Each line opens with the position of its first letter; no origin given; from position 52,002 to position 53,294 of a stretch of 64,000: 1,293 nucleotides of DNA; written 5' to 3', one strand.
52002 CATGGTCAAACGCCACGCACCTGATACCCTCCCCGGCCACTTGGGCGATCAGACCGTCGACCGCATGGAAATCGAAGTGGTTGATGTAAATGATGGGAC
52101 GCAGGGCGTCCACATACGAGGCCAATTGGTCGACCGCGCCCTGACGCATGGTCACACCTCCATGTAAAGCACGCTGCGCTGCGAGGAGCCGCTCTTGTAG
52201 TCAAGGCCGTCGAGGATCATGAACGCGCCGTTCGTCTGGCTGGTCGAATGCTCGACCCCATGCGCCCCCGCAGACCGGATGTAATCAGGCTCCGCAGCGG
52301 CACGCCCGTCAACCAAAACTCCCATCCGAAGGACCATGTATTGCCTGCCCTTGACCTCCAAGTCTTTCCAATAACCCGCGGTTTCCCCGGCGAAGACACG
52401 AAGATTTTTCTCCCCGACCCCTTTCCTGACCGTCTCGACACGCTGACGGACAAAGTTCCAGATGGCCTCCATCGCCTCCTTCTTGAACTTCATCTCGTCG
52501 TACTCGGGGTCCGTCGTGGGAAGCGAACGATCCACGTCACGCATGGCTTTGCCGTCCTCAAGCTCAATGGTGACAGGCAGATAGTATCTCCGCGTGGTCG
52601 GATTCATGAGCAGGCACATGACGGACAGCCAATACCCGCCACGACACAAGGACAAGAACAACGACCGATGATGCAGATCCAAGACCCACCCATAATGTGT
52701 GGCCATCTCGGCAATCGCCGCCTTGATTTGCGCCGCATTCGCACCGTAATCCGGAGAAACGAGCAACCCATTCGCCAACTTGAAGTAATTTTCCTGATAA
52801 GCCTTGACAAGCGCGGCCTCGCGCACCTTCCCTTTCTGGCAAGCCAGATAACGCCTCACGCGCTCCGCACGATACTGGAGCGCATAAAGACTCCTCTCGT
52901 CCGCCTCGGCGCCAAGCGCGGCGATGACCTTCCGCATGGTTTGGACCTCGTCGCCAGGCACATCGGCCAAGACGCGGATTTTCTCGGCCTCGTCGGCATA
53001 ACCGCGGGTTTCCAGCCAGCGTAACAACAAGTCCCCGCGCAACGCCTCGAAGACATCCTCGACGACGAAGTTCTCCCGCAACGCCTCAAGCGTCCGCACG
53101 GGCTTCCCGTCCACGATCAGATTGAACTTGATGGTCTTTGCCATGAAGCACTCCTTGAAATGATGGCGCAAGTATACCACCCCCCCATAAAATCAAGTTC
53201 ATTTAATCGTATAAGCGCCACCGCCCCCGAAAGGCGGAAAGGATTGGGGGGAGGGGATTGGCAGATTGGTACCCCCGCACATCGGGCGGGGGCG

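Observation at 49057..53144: Three-gene lower-GC operon (unknown protein, AAA+ ATPase, glycine-zipper protein) as a candidate novel defence or toxin system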

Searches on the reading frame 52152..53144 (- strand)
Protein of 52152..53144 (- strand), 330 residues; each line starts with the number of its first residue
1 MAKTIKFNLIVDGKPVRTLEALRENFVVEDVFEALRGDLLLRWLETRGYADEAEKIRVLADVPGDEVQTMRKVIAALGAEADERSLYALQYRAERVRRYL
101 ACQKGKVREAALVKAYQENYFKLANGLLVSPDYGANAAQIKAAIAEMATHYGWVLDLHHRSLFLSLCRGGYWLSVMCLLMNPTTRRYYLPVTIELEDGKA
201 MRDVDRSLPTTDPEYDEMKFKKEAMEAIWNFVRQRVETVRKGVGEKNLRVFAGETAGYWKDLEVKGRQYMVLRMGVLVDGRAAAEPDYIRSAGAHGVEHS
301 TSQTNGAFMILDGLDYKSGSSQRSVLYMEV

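Call 3: search_protein_families(library=pfam, proteins=[window:52152-53144:-], max_evalue=0.1)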
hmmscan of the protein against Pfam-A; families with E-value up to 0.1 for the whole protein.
window:52152-53144:- (330 aa): 0 families

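Call 4: search_protein_families(library=padloc, proteins=[window:52152-53144:-], max_evalue=0.1)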
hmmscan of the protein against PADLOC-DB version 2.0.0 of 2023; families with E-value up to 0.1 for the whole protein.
window:52152-53144:- (330 aa): 0 families

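Call 5: search_protein_families(library=ncbifam, proteins=[window:52152-53144:-], max_evalue=0.1)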
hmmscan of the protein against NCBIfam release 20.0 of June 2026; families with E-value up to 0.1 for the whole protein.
window:52152-53144:- (330 aa): 1 family
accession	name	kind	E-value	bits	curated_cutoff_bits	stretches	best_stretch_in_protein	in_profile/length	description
NF002095.0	PRK00934.1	equivalog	0.019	14.1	296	1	72-143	107-174/287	ribose-phosphate diphosphokinase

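Call 6: search_protein_families(library=phrogs, proteins=[window:52152-53144:-], max_evalue=0.1)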
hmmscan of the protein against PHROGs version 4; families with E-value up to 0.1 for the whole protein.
window:52152-53144:- (330 aa): 2 families
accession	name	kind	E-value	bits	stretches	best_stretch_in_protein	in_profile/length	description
phrog_8940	-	tail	0.01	16.6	1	53-90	136-173/201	capsid assembly protein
phrog_8399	-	head and packaging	0.04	15.1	1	53-90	66-103/131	head scaffolding protein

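Call 12: find_homologous_proteins(query=window:52152-53144:-, max_evalue=0.00001)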
Query window:52152-53144:- (330 aa): 1039 proteins with E <= 0.00001 among 7958 candidates; the best 120 are listed.
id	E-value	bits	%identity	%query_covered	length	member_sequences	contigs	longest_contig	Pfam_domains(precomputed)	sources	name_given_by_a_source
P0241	6.5e-205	697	95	100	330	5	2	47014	-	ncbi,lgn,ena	-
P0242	7.9e-205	697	95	100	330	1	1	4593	-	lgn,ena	-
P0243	1.4e-204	696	95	100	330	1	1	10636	-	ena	-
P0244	1.3e-203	693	95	100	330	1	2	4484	-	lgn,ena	-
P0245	1.4e-124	433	62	100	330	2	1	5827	-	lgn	-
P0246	7.8e-65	237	41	100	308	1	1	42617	-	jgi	-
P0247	1.1e-63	233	42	100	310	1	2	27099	-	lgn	-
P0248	2.0e-63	232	42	100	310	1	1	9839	-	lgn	-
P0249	2.4e-62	229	41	100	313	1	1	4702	-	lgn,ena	-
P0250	4.4e-62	228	41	100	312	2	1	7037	-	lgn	-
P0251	8.4e-62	227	42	100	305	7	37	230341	-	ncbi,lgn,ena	-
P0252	9.7e-62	227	42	100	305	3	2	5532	-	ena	-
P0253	1.1e-61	227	41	100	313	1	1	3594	-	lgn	-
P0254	4.2e-61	225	41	100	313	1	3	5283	-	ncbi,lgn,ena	-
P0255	4.3e-61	225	40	100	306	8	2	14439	-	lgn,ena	-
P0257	5.6e-61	224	41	100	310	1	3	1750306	-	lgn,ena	-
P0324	6.3e-58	214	38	100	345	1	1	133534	-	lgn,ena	-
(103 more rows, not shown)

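Call 28: predict_structure(alignment_id=A1)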
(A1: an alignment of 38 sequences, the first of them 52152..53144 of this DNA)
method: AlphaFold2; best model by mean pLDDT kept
length: 330 residues; sequences in the alignment: 38
mean_pLDDT: 89.9   pTM: 0.72
mean pLDDT of the five models: 89.9, 89.1, 87.4, 87.3, 87.1
residues with pLDDT >= 90: 222; 70-90: 95; 50-70: 11; < 50: 2
segments of 3 or more residues with pLDDT < 50: none
pLDDT, mean of each block of 10 residues (from residue 1): 67 89 89 90 92 90 82 90 85 86 89 94 89 77 96 95 96 96 96 93 94 95 96 92 92 87 96 84 83 88 92 94 92
secondary structure, 60 per line:
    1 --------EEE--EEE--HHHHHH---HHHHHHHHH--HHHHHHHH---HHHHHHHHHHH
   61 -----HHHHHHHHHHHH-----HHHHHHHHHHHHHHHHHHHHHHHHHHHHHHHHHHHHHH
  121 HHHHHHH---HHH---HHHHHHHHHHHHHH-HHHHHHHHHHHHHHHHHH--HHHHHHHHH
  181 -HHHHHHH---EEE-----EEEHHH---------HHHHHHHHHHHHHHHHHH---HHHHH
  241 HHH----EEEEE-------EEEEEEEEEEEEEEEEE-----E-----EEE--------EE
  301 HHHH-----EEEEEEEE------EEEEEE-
elements in order: E9-11 E14-16 H19-24 H28-36 H39-46 H50-60 H66-77 H83-127 H137-150 H152-169 H172-180 H182-188 E192-194 E200-202 H215-232 H236-243 E248-252 E260-276 E288-290 H301-304 E310-317 E324-329

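Call 35: find_related_loci(query=A1, collection=genome_contigs, flank=10000)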
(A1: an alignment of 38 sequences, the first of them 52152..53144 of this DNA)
Query A1 (330 aa) in genome_contigs; peptide patterns used: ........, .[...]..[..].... (x = any residue, [..] = any of these).
152 stretches matched a pattern; 103 encode a relative of the query (tblastn E <= 1e-3); the best 80 are kept; 78 distinct loci.
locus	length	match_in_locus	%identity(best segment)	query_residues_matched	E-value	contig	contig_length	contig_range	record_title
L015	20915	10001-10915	42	1-330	9e-70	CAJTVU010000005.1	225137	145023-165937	MAG TPA_asm: uncultured Dorea sp. isolate MGBC116935 genome assembly, contig: MGBC116935.5, whole genome shotgun sequenc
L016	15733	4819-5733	42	1-330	3e-69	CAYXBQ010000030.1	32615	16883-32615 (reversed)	MAG TPA_asm: uncultured Ruminococcus sp. isolate SRP313737_co1_18 genome assembly, contig: NODE_2169_length_32615_cov_24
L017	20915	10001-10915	39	1-330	2e-68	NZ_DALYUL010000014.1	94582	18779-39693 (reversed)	MAG: Anaerotignum sp. isolate CTOTU47245 NODE_62_length_94582_cov_3.244544, whole genome shotgun sequence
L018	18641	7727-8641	42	1-330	2e-68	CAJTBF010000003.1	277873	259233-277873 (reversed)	Lachnospiraceae bacterium isolate 4.RL94.Fmh genome assembly, contig: MGBC000003.3, whole genome shotgun sequence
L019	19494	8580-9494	40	1-330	6e-68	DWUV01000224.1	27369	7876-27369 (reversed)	MAG TPA_asm: Candidatus Mediterraneibacter tabaqchaliae isolate ChiGjej3B3-11674 ChiGjej3B3M5__C750363_L27369_SAMN080098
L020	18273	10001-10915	40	1-330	7e-68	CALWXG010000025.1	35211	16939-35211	MAG: uncultured Oscillospiraceae bacterium isolate BRZ_CL__bin8 genome assembly, contig: BRZ_CL__NODE_1288_length_35211_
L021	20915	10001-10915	40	1-330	6e-68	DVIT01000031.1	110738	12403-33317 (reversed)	MAG TPA_asm: Candidatus Scybalocola faecigallinarum isolate CHK178-757 CHK178__C101085_L110738_ERR3414573, whole genome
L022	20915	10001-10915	39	1-330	3e-67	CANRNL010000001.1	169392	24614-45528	MAG: uncultured Clostridia bacterium isolate Lapin-021__bin14 genome assembly, contig: Lapin-021__NODE_69_length_169392_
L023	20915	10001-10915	39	1-330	1e-66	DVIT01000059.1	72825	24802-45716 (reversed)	MAG TPA_asm: Candidatus Scybalocola faecigallinarum isolate CHK178-757 CHK178__C214615_L72825_ERR3414573, whole genome s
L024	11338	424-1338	40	1-330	2e-66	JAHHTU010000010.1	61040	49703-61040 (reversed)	MAG: Anaerotignum sp. isolate MAG090 MAG090_10, whole genome shotgun sequence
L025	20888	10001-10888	39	1-330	3e-66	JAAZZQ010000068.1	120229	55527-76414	MAG: Lachnospiraceae bacterium isolate bin44o c_000001048952, whole genome shotgun sequence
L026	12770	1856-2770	39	1-330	2e-65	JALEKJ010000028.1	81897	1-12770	MAG: Roseburia sp. isolate SUG84 k141_3412483, whole genome shotgun sequence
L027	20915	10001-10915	41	1-330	1e-64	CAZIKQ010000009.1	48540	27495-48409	MAG TPA_asm: uncultured Schwartzia sp. isolate SRP287540_co2_397 genome assembly, contig: NODE_618_length_48540_cov_9.92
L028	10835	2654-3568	40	1-330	6e-64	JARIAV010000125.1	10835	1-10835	MAG: Butyricicoccus sp. isolate cluster1_bin.78 k127_393470, whole genome shotgun sequence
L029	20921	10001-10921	39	1-330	1e-63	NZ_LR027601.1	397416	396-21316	Bacilliculturomica massiliensis strain Marseille-P3303, whole genome shotgun sequence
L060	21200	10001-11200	35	1-330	7e-30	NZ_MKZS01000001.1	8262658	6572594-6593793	Moorena bouillonii PNG strain PNG5-198 Ga0081470_101, whole genome shotgun sequence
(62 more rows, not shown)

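Call 48: search_dna_similar(query=window:52152-53144:-, collection=phages, mode=protein, max_evalue=0.001, max_rows=20)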
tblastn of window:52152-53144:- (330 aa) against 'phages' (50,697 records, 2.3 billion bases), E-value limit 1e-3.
No match.

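Call 49: search_dna_similar(query=window:52152-53144:-, collection=plasmids, mode=protein, max_evalue=0.001, max_rows=25)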
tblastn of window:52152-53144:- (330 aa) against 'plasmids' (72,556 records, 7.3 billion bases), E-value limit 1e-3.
Records with a match: 4; places in all: 4; records where one place covers at least 80% of the query: 3.
Best place of each record, by identity: <60% 4.
By first word of the organism name: Clostridium 3; Exiguobacterium 1.
By predicted mobility (MOB-suite, as given by PLSDB): non-mobilizable 3; mobilizable 1.
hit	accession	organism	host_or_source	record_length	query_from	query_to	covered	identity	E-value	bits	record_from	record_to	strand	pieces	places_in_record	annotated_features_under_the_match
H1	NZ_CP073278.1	Clostridium butyricum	Homo sapiens,cell culture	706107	1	330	100%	32.0%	2e-40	157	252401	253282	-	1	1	hypothetical protein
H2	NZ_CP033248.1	Clostridium butyricum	environment swab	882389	1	330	100%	32.0%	2e-40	157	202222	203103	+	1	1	hypothetical protein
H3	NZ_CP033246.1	Clostridium butyricum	Homo sapiens,stool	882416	1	330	100%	32.0%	2e-40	157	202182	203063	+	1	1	hypothetical protein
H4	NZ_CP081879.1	Exiguobacterium acetylicum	Environment,soil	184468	3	98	29%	26.3%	3e-4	50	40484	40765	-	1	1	hypothetical protein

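Call 51: get_annotated_region(hit=H2, flank=12000)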
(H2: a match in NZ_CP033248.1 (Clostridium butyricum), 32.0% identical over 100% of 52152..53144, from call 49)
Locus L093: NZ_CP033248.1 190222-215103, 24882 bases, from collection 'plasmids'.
description: Clostridium butyricum strain CFSA3989 plasmid pCFSA3989, complete sequence
organism: Clostridium butyricum (NCBI taxid 1492)
taxonomy: Bacteria; Bacillota; Clostridia; Eubacteriales; Clostridiaceae; Clostridium; Clostridium butyricum
host: -; source: environment swab; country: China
typing (MOB-suite, as given by PLSDB): non-mobilizable
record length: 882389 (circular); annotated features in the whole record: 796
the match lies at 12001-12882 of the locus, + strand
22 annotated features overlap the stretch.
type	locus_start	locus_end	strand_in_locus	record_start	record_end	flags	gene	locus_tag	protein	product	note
CDS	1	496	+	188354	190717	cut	-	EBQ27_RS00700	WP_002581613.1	glycyl radical protein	-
CDS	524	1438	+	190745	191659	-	-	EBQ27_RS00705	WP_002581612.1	glycyl-radical enzyme activating protein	GO:0043687 - post-translational protein modification [Evidence IEA]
CDS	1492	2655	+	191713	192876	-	-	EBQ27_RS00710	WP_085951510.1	iron-containing alcohol dehydrogenase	-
CDS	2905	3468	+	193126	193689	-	ahpC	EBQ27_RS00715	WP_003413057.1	alkyl hydroperoxide reductase subunit C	GO:0006979 - response to oxidative stress [Evidence IEA]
CDS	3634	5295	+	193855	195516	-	-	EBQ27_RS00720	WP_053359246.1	FAD-dependent oxidoreductase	-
CDS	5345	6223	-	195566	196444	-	-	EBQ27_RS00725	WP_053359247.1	LysR family transcriptional regulator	GO:0006355 - regulation of DNA-templated transcription [Evidence IEA]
CDS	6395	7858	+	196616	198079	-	-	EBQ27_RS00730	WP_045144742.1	UbiD family decarboxylase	-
CDS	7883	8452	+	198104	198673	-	-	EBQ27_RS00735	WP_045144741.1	UbiX family flavin prenyltransferase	-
CDS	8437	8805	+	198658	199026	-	-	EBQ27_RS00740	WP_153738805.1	hypothetical protein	-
CDS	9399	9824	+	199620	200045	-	-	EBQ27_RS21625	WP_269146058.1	recombinase family protein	GO:0006310 - DNA recombination [Evidence IEA]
CDS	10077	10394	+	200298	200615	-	-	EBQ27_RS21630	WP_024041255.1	hypothetical protein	-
CDS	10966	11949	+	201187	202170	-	-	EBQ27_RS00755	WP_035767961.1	WYL domain-containing protein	-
CDS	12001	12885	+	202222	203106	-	-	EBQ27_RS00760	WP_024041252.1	hypothetical protein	-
CDS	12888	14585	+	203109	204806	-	-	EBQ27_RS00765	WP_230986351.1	AAA family ATPase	-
CDS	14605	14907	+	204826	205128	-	-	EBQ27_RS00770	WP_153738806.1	hypothetical protein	-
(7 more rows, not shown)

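Call 54: search_protein_families(library=pfam, alignment_id=A3, max_evalue=0.0001)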
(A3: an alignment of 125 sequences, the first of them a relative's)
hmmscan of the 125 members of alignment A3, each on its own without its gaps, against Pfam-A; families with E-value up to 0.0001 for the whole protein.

A. member 1, L015:8249-8557:- (103 aa): 0 families

B. families by the number of members that match (of 125 scanned): 104 families (the first 25 are shown)
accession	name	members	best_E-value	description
PF13280.12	WYL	15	3e-16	WYL domain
PF25583.1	WCX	8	3e-15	WCX domain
PF08279.18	HTH_11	5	6.4e-08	HTH domain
PF00350.29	Dynamin_N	3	7.2e-23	Dynamin family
PF04542.20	Sigma70_r2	3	2.9e-14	Sigma-70 region 2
PF01926.29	MMR_HSR1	3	2.5e-10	50S ribosome-binding GTPase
PF05833.16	NFACT_N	2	5.1e-179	NFACT N-terminal and middle domains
PF06067.16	DUF932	2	3.9e-58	Domain of unknown function (DUF932)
PF00805.28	Pentapeptide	2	8.9e-27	Pentapeptide repeats (8 copies)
PF05199.19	GMC_oxred_C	2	6.6e-20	GMC oxidoreductase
PF13599.13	Pentapeptide_4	2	3.2e-15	Pentapeptide repeat region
PF00583.31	Acetyltransf_1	2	8.4e-15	Acetyltransferase (GNAT) family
PF01381.28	HTH_3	2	2.7e-13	Helix-turn-helix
PF05670.18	NFACT-R_1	2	3.8e-12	NFACT protein RNA binding domain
PF18297.6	NFACT-R_2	2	9.5e-12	NFACT protein RNA binding domain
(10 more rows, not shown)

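Call 55: search_protein_families(library=padloc, alignment_id=A3, max_evalue=0.00001)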
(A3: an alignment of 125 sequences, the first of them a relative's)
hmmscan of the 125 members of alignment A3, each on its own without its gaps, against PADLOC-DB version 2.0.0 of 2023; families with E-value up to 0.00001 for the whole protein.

A. member 1, L015:8249-8557:- (103 aa): 0 families

B. families by the number of members that match (of 125 scanned): 205 families (the first 25 are shown)
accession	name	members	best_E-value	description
PDLC01457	WYL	16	1.5e-34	"CAS-I,CAS-II,CAS-III,CAS-IV,CAS-V,CAS-VI; associated_signaling"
PDLC01652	WYL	16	3.4e-31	"CAS-I,CAS-II,CAS-III,CAS-IV,CAS-V,CAS-VI; associated_signaling"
PDLC01766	Cas3c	8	1.8e-24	-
PDLC01484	WYL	8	5.6e-11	"CAS-I,CAS-II,CAS-III,CAS-IV,CAS-V,CAS-VI; associated_signaling"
PDLC01510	WYL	8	5.6e-11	"CAS-I,CAS-II,CAS-III,CAS-IV,CAS-V,CAS-VI; associated_signaling"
PDLC03839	LeoA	3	8.3e-11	-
PDLC02203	MzaA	3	5.2e-08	-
PDLC01046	WYL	3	3.2e-07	HTH-WYL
PDLC03279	MTase_II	2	4.3e-23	Type II methyltransferase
PDLC02926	HTH_VI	2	8e-14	-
PDLC04142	capH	2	2.2e-11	capH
PDLC03954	RmrA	2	5.4e-09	-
PDLC03833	BnzA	2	3.3e-08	-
PDLC03949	RmrA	2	6.4e-08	-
PDLC03951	RmrA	2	3.1e-06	-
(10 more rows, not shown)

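Call 75: search_protein_families(library=pfam, proteins=[L060:2362-3303:+, L060:3300-4988:+, L060:4975-5610:+, L060:7006-8517:+, L060:8824-9948:+, L060:9986-11203:+, L060:13131-14729:-, L060:15156-17624:+, L060:17665-18795:-, L060:19060-20184:-], max_evalue=0.001)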
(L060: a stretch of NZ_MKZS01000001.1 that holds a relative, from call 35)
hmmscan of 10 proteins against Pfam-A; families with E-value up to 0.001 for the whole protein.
L060:2362-3303:+ (313 aa): 3 families
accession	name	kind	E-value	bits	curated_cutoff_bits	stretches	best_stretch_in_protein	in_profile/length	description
PF02790.20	COX2_TM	-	1.5e-11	44.8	22.8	1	30-112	7-88/88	Cytochrome C oxidase subunit II, transmembrane domain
PF00116.26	COX2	-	4.5e-09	36.7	22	1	178-244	48-114/120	Cytochrome C oxidase subunit II, periplasmic domain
PF13473.12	Cupredoxin_1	-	4.8e-05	23.8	27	1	172-232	31-92/104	Cupredoxin-like domain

L060:3300-4988:+ (562 aa): 1 family
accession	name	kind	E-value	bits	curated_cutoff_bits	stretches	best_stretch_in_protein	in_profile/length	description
PF00115.25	COX1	-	6.9e-160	533.1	34.8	1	38-484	2-436/436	Cytochrome C and Quinol oxidase polypeptide I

L060:4975-5610:+ (211 aa): 1 family
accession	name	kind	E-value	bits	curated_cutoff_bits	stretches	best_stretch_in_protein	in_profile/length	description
PF00510.24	COX3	-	5.9e-32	112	23.8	1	36-210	76-256/258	Cytochrome c oxidase subunit III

L060:7006-8517:+ (503 aa): 5 families
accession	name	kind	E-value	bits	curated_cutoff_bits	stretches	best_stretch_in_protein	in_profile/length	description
PF05199.19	GMC_oxred_C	-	4.6e-19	69.8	24.6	1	435-491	83-139/139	GMC oxidoreductase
PF00732.25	GMC_oxred_N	-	7.1e-08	33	23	1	21-284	14-214/218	GMC oxidoreductase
PF01266.30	DAO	-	0.00017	21.7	27.9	0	9-41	1-33/353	FAD dependent oxidoreductase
PF13450.12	NAD_binding_8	-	0.00033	21.3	21.9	1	12-40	1-29/68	NAD(P)-binding Rossmann-like domain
PF00890.30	FAD_binding_2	-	0.00059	19.6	20.4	0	9-40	1-32/414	FAD binding domain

L060:8824-9948:+ (374 aa): 1 family
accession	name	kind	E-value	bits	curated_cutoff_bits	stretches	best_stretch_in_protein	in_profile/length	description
PF13488.11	Gly-zipper_Omp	-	0.00086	19.6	25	0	289-329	2-44/46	Glycine zipper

L060:9986-11203:+ (405 aa): 0 families

L060:13131-14729:- (532 aa): 8 families
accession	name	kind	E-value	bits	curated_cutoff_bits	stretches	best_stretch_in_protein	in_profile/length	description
PF00069.31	Pkinase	-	2.6e-37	129.1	31.7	1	34-286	1-255/263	Protein kinase domain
PF00805.28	Pentapeptide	-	8.9e-27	92.7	20.2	3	446-484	1-39/40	Pentapeptide repeats (8 copies)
PF07714.23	PK_Tyr_Ser-Thr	-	1.6e-16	60.8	23.1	1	36-244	3-205/258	Protein tyrosine and serine/threonine kinase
PF13599.13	Pentapeptide_4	-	1.8e-11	44.4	38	2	448-516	8-76/78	Pentapeptide repeat region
PF03109.22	ABC1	-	1.2e-06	28.3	22.9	1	113-192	143-220/244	ABC1 atypical kinase-like domain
PF13576.12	Pentapeptide_3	-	4e-05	24.2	27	0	441-481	4-47/48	Pentapeptide repeats (9 copies)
PF14531.12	Kinase-like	-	0.00011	22.1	25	1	147-282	154-289/289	Kinase-like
PF01636.29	APH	-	0.0009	19.5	23.2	0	155-184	166-195/239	Phosphotransferase enzyme family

L060:15156-17624:+ (822 aa): 5 families
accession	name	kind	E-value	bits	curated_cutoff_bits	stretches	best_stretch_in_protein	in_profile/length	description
PF03483.22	B3_4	-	1.6e-67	226.9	29.3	1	223-402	1-174/174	B3/4 domain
PF17759.6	tRNA_synthFbeta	-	7.8e-45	153.4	22.4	1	512-707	9-214/214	Phenylalanyl tRNA synthetase beta chain CLM domain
PF03147.19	FDX-ACB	-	6.9e-31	107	31.1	1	728-821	1-94/94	Ferredoxin-fold anticodon binding domain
PF01588.26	tRNA_bind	-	1.3e-23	83.4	27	1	45-141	1-90/96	Putative tRNA binding domain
PF03484.21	B5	-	2.6e-23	82.4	28.6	1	424-502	1-67/67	tRNA synthetase B5 domain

L060:17665-18795:- (376 aa): 2 families
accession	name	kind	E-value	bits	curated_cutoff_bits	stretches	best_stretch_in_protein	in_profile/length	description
PF03193.22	RsgA_GTPase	-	1.5e-55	188.1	30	1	97-261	1-173/174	RsgA GTPase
PF01926.29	MMR_HSR1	-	2.4e-06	28.1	21.9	1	199-261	4-57/113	50S ribosome-binding GTPase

L060:19060-20184:- (374 aa): 4 families
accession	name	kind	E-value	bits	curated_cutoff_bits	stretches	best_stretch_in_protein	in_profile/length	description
PF01556.23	DnaJ_C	-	1.4e-43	149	26.6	1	120-337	2-152/152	DnaJ C terminal domain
PF00226.36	DnaJ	-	7.9e-28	96.8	27.8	1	3-64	1-63/63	DnaJ domain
PF00684.25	DnaJ_CXXCXGXG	-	1.2e-17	64.4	32.7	1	146-210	1-65/65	DnaJ central domain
PF15777.11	Anti-TRAP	-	4.6e-05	23.8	32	1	138-172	4-42/59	Tryptophan RNA-binding attenuator protein inhibitory protein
